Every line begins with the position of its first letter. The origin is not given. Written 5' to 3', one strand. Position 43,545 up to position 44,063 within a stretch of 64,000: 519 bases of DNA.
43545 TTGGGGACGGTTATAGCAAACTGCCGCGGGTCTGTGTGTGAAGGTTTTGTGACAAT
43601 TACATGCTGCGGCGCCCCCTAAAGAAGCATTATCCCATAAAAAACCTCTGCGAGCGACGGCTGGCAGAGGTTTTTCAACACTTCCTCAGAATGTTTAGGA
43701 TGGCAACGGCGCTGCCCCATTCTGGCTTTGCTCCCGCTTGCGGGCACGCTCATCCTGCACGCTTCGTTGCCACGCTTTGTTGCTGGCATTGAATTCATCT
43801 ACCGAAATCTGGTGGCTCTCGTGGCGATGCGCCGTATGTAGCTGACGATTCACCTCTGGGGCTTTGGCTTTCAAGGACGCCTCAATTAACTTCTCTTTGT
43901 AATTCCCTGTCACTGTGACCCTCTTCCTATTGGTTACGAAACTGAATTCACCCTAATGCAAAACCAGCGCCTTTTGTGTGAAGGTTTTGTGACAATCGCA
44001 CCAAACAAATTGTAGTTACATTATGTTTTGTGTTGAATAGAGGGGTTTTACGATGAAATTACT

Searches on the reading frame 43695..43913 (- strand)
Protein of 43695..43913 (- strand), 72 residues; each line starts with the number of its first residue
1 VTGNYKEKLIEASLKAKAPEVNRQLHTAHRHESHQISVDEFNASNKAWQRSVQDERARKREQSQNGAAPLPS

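Call 22: search_protein_families(library=pfam, proteins=[window:43695-43913:-], max_evalue=0.01)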
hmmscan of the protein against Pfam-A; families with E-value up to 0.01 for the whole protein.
window:43695-43913:- (72 aa): 0 families

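Call 40: search_protein_families(library=pfam, alignment_id=A2, max_evalue=0.001)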
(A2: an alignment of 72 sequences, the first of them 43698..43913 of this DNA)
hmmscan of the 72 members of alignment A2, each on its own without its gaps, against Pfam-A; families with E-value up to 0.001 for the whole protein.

A. member 1, window:43698-43913:- (72 aa): 0 families

B. families by the number of members that match (of 72 scanned): 5 families
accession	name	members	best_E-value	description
PF12849.12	PBP_like_2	1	5e-35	PBP superfamily domain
PF07323.17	DUF1465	1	5.1e-17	Protein of unknown function (DUF1465)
PF01471.23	PG_binding_1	1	9.7e-11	Putative peptidoglycan binding domain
PF07012.17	Curlin_rpt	1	9.6e-10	Curlin associated repeat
PF12727.12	PBP_like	1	0.00089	PBP superfamily domain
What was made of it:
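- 68 of 72 box-downstream proteins lack any Pfam domain (call 40). None of the box proteins has a eukaryote-like domain (call 40).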
